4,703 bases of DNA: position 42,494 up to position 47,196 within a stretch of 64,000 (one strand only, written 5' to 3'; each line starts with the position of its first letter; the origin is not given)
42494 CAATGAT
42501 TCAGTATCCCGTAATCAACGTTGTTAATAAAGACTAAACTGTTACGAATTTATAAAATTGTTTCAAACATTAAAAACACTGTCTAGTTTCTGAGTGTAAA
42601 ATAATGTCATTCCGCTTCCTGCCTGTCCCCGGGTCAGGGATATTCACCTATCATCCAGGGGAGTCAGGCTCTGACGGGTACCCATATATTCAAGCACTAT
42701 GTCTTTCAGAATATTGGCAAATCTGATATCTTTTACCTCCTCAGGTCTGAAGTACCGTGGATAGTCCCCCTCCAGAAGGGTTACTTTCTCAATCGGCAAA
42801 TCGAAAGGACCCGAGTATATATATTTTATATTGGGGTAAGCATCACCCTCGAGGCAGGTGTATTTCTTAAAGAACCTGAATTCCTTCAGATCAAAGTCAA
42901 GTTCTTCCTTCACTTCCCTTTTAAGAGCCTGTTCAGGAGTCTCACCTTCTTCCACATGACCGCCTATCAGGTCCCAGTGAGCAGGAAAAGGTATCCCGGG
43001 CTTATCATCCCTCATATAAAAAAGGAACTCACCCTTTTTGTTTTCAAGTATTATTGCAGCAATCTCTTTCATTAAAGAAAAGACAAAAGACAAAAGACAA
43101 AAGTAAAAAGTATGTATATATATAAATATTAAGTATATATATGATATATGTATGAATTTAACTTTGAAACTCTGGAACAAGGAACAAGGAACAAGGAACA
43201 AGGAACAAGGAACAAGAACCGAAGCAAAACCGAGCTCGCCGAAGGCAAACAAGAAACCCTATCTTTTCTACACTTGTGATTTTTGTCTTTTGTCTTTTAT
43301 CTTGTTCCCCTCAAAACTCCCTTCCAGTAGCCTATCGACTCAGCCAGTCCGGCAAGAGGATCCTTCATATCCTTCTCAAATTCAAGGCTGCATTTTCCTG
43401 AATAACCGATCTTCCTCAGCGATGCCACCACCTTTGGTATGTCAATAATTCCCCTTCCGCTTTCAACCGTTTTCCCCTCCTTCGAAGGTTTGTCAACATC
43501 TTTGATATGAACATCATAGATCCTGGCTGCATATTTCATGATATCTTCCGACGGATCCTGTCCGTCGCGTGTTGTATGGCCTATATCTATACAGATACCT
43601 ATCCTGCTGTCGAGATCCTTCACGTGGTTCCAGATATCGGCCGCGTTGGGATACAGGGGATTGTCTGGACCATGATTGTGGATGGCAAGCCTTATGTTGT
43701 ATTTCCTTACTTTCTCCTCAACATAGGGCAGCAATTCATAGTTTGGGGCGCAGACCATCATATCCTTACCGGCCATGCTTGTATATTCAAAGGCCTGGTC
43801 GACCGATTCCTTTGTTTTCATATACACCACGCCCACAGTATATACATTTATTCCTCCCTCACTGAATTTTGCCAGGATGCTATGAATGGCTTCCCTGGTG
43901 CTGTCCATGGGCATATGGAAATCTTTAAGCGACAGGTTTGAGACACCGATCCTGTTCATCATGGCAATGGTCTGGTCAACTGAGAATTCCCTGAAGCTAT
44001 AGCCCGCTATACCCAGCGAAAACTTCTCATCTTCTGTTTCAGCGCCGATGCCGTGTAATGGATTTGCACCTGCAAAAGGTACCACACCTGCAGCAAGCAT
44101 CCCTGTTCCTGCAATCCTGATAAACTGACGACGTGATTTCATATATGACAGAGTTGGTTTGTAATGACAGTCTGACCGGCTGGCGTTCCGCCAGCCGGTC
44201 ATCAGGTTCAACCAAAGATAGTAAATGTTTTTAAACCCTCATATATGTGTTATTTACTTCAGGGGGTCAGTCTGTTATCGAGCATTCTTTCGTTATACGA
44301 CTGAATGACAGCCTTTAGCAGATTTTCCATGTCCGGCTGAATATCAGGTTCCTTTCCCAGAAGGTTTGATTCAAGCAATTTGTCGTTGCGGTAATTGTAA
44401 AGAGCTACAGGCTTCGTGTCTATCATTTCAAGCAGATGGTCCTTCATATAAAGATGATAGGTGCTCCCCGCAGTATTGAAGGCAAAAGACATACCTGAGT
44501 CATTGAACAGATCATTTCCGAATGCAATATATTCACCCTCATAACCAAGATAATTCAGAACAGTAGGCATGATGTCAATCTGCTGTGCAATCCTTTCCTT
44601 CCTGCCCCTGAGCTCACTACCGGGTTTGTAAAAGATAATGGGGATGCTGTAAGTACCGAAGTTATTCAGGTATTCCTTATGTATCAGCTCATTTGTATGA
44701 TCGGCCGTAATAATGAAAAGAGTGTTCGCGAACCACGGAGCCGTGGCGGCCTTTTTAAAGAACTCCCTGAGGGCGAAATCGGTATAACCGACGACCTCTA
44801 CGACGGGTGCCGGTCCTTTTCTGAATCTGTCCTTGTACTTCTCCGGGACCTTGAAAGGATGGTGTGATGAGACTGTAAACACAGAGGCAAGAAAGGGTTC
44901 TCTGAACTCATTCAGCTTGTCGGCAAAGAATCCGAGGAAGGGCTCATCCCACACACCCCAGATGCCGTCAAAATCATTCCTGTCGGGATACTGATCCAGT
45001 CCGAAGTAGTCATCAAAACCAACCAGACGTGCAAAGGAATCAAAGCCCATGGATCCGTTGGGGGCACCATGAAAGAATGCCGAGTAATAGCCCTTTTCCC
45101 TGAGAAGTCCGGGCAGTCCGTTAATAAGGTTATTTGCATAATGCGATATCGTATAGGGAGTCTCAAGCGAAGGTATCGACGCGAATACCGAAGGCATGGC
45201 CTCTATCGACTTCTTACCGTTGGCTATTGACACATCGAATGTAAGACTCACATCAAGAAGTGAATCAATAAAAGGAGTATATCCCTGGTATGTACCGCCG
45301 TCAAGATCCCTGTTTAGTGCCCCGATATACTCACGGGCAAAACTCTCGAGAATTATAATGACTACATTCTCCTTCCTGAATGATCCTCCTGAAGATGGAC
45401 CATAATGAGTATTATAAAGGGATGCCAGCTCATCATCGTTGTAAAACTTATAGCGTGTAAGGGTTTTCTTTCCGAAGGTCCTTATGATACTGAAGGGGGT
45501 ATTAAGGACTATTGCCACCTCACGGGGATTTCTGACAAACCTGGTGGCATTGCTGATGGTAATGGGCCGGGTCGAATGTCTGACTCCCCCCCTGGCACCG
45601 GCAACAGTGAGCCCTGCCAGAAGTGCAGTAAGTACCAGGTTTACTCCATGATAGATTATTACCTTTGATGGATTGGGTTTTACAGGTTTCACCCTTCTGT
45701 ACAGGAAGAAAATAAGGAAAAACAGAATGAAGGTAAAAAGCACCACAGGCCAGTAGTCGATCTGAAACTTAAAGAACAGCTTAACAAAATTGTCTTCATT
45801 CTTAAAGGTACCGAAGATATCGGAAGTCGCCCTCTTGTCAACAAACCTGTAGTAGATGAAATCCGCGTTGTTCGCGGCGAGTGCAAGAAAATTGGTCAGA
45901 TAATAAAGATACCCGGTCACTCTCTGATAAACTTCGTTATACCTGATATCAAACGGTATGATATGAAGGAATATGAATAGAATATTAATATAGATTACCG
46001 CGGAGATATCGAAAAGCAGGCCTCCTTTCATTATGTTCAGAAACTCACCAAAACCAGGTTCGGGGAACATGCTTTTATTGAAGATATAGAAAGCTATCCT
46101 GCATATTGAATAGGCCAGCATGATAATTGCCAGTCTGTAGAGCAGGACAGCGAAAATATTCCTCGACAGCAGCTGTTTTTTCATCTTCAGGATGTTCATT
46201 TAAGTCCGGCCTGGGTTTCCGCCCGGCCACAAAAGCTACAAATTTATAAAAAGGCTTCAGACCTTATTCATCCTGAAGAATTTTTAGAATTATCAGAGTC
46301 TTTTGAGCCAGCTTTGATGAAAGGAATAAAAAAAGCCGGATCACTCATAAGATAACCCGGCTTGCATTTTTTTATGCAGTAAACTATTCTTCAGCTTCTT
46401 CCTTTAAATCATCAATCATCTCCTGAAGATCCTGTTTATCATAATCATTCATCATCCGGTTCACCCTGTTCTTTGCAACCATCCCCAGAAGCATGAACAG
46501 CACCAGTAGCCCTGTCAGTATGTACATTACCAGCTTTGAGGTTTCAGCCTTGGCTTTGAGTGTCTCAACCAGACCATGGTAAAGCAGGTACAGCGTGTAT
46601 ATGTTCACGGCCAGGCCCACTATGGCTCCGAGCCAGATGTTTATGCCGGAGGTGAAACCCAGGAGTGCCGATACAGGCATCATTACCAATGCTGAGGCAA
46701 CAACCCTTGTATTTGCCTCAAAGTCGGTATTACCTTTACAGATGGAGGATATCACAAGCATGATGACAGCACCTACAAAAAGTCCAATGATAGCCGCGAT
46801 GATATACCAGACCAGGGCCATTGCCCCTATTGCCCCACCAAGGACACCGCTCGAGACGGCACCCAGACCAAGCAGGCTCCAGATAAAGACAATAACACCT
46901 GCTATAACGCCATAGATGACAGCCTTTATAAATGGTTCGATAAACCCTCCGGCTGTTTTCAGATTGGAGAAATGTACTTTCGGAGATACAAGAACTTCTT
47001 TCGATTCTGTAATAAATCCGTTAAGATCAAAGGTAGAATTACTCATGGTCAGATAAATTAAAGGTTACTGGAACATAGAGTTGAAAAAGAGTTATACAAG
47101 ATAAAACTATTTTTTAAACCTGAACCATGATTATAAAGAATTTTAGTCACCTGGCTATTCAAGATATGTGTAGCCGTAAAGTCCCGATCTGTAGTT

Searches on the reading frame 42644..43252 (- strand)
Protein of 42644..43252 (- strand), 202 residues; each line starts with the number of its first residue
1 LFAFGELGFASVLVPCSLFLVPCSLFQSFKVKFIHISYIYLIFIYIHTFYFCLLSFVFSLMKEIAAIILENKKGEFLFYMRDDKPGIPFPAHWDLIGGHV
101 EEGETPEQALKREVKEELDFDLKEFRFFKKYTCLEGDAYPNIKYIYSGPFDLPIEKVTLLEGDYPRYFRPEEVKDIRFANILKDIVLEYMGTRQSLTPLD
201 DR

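Call 67: search_protein_families(library=pfam, proteins=[window:42644-43252:-], max_evalue=0.00001)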
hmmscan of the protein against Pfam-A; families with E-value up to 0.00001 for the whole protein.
window:42644-43252:- (202 aa): 1 family
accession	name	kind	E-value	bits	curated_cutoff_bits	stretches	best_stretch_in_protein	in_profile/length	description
PF00293.34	NUDIX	-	1.8e-15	57.6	21.1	1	65-174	6-119/134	NUDIX domain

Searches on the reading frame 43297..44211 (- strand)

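Call 67: search_protein_families(library=pfam, proteins=[window:43297-44211:-], max_evalue=0.00001)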
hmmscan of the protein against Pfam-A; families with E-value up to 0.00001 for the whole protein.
window:43297-44211:- (304 aa): 1 family
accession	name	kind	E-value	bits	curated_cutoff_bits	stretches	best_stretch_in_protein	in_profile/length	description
PF01261.30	AP_endonuc_2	-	9.5e-22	78.3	31.1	1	162-297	109-247/249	Xylose isomerase-like TIM barrel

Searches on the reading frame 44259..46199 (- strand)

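Call 67: search_protein_families(library=pfam, proteins=[window:44259-46199:-], max_evalue=0.00001)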
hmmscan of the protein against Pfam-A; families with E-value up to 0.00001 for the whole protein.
window:44259-46199:- (646 aa): 1 family
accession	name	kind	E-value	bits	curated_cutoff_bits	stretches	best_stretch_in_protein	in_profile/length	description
PF00884.28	Sulfatase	-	1.8e-33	116.6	25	1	278-553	2-301/301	Sulfatase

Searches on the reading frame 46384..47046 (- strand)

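Call 67: search_protein_families(library=pfam, proteins=[window:46384-47046:-], max_evalue=0.00001)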
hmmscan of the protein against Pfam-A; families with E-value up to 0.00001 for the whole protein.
window:46384-47046:- (220 aa): 1 family
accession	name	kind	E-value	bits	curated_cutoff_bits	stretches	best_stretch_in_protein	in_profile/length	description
PF04893.22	Yip1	-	5.1e-13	49.7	28.6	1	16-187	1-171/173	Yip1 domain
